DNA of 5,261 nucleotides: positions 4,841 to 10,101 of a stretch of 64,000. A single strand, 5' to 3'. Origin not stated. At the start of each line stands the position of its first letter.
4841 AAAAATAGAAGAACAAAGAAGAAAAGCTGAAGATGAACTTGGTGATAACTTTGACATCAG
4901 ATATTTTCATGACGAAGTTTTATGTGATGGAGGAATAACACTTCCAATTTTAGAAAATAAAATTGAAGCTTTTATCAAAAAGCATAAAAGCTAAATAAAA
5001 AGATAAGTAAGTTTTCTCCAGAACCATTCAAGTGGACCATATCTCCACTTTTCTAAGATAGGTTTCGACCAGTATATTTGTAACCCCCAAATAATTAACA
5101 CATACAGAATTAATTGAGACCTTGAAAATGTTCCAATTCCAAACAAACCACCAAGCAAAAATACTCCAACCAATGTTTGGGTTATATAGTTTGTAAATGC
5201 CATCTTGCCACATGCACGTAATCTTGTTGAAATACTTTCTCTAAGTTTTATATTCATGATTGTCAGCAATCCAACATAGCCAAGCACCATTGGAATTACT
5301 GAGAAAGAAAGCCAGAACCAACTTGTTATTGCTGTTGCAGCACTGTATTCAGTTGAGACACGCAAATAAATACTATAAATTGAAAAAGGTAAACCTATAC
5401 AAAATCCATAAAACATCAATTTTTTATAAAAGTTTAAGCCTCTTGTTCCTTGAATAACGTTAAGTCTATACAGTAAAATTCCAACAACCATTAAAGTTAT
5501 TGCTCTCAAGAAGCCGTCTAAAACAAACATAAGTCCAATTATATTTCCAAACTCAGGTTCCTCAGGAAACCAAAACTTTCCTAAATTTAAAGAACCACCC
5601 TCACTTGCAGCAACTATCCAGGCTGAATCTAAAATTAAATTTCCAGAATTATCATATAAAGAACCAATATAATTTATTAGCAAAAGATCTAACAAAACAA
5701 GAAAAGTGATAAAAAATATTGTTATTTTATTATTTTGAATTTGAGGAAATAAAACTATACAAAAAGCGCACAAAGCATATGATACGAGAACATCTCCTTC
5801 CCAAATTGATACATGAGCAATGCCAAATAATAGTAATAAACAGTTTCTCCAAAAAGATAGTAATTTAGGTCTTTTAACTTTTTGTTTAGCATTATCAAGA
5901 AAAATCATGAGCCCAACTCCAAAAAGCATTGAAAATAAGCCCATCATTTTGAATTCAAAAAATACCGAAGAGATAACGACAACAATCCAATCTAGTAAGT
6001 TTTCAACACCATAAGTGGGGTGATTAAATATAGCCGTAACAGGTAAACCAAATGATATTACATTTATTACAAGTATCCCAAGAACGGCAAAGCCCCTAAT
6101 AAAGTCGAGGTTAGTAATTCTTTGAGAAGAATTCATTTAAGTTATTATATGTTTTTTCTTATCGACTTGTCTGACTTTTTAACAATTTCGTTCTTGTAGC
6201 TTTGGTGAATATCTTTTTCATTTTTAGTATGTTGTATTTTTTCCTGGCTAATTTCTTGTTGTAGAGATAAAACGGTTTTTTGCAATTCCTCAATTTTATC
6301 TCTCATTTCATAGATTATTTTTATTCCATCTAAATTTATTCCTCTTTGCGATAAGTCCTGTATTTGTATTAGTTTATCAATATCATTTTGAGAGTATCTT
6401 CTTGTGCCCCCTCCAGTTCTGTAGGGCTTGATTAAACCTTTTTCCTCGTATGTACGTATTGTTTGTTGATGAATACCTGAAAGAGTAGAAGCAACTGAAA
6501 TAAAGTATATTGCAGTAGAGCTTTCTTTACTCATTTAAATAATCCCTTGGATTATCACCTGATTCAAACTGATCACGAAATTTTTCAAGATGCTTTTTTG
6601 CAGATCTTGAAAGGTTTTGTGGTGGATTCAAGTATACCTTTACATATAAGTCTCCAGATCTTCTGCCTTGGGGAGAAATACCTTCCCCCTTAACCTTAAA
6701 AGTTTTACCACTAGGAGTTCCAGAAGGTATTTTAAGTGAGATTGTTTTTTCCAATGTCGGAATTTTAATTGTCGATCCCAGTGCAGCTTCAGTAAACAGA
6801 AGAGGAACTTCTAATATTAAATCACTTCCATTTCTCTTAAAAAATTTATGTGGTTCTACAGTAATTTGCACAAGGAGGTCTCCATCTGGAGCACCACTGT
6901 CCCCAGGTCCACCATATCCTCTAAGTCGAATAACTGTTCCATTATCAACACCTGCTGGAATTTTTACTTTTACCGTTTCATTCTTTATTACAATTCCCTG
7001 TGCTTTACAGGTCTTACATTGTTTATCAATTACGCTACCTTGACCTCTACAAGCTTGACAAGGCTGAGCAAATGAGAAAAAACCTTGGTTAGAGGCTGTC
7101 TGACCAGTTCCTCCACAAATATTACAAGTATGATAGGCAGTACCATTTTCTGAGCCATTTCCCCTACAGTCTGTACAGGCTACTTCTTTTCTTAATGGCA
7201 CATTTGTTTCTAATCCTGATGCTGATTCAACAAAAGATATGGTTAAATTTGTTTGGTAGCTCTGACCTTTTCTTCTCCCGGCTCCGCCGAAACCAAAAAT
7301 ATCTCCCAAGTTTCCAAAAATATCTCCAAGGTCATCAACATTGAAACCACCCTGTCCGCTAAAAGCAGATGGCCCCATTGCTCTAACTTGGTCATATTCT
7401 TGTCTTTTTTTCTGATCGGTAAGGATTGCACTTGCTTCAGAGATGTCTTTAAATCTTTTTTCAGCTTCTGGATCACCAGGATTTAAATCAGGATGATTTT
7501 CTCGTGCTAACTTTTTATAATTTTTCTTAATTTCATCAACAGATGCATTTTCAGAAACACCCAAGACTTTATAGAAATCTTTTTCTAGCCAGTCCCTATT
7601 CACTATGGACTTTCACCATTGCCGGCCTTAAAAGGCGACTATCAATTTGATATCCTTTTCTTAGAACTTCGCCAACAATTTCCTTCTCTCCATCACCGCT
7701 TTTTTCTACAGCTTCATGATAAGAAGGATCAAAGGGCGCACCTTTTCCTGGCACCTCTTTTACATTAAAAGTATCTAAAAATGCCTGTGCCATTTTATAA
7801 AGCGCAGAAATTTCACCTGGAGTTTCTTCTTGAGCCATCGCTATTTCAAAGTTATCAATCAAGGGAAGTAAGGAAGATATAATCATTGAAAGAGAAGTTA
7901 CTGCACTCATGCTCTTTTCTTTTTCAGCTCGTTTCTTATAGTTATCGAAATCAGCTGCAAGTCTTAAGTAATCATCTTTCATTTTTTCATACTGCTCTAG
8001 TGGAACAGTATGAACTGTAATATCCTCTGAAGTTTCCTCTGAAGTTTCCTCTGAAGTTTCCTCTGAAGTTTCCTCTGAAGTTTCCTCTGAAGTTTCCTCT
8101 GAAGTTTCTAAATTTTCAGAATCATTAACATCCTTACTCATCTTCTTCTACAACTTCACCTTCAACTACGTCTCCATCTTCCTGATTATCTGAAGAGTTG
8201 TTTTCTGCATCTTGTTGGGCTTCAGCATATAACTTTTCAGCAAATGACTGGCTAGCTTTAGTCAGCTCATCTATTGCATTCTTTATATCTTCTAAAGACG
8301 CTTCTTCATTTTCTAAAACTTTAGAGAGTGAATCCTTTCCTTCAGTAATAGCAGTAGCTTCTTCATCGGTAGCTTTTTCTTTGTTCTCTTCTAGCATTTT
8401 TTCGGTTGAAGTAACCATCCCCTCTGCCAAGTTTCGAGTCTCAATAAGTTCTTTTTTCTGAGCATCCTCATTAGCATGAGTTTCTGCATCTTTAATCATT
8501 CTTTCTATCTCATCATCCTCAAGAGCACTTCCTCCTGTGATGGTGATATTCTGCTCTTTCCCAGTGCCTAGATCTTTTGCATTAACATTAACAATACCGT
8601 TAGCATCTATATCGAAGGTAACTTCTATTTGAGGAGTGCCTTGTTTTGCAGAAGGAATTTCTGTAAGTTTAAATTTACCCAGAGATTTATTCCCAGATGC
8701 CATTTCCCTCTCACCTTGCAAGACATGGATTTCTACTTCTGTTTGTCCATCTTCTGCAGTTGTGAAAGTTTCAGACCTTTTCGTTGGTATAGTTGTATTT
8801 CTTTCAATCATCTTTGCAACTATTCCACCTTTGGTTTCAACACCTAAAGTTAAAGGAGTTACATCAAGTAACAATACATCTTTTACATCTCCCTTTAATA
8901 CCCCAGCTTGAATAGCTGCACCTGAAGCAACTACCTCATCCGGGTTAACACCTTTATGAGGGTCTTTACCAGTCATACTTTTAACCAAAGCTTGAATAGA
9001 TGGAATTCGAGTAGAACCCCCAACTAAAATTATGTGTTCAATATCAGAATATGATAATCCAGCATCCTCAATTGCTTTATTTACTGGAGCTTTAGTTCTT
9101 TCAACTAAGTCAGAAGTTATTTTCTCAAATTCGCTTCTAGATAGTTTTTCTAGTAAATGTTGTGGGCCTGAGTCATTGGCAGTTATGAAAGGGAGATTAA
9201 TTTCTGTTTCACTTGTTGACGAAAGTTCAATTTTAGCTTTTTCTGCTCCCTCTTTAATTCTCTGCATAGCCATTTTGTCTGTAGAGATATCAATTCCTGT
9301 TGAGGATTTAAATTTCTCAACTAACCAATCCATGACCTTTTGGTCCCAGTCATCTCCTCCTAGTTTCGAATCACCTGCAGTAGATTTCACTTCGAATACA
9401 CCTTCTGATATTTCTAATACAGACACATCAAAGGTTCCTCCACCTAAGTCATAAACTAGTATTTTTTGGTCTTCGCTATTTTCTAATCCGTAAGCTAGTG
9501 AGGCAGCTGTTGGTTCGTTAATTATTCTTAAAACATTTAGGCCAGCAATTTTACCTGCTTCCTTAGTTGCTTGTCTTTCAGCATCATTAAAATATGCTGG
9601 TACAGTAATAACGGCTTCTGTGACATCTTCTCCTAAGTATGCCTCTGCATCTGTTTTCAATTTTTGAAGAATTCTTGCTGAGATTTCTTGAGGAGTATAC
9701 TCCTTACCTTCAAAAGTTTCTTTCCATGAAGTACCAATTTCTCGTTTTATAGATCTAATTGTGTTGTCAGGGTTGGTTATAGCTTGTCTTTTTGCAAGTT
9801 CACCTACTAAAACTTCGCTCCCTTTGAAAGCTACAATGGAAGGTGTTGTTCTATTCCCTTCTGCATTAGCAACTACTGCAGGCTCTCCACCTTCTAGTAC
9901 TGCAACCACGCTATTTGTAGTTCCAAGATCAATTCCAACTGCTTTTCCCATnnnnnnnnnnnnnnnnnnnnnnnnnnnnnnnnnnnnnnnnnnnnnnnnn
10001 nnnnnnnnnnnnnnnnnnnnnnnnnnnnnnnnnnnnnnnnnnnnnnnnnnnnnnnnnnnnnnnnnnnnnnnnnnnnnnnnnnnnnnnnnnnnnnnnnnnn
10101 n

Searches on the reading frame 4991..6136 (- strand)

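Call 19: search_protein_families(library=pfam, proteins=[window:4991-6136:-], max_evalue=0.00001)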
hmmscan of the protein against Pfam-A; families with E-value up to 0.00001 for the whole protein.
window:4991-6136:- (381 aa): 1 family
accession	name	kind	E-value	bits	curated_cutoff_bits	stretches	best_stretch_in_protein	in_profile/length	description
PF04235.18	DUF418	-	3.3e-30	105.6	23.6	1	223-379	2-162/163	Protein of unknown function (DUF418)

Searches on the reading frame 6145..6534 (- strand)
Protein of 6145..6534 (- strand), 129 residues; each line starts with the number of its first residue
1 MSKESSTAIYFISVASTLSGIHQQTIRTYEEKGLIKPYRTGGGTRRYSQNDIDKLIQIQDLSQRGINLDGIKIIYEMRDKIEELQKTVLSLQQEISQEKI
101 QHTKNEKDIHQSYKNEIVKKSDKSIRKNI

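Call 19: search_protein_families(library=pfam, proteins=[window:6145-6534:-], max_evalue=0.00001)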
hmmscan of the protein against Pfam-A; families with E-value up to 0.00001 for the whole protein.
window:6145-6534:- (129 aa): 3 families
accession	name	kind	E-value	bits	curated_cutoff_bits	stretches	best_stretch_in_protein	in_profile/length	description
PF13411.12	MerR_1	-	1.2e-16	60.9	21.6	1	12-74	3-65/69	MerR HTH family regulatory protein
PF00376.29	MerR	-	9.7e-12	45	28.2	1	12-47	2-38/38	MerR family regulatory protein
PF13591.12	MerR_2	-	1.3e-07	31.8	29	1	16-93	7-84/84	MerR HTH family regulatory protein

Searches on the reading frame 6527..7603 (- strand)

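Call 19: search_protein_families(library=pfam, proteins=[window:6527-7603:-], max_evalue=0.00001)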
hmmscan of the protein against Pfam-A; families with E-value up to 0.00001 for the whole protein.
window:6527-7603:- (358 aa): 3 families
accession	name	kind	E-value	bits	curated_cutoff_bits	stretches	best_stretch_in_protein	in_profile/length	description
PF01556.23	DnaJ_C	-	2.1e-42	145.2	26.6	1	117-326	2-150/152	DnaJ C terminal domain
PF00226.36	DnaJ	-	1.9e-25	89.2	27.8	1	9-71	1-63/63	DnaJ domain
PF00684.25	DnaJ_CXXCXGXG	-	1.3e-12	48.2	32.7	1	143-203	1-65/65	DnaJ central domain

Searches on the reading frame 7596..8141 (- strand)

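Call 19: search_protein_families(library=pfam, proteins=[window:7596-8141:-], max_evalue=0.00001)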
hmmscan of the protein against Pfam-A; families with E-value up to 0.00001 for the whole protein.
window:7596-8141:- (181 aa): 1 family
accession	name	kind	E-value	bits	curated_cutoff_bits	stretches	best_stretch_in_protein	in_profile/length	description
PF01025.24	GrpE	-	1.8e-34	119.3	25.8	1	20-178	6-163/165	GrpE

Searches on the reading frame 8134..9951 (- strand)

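Call 19: search_protein_families(library=pfam, proteins=[window:8134-9951:-], max_evalue=0.00001)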
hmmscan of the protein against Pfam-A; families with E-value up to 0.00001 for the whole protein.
window:8134-9951:- (605 aa): 2 families
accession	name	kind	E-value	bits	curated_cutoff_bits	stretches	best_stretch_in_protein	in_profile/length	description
PF00012.26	HSP70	-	3.3e-244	812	20.6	2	79-575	102-598/599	Hsp70 protein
PF06723.19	MreB_Mbl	-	1.6e-18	67.1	27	1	3-347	2-317/327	MreB/Mbl protein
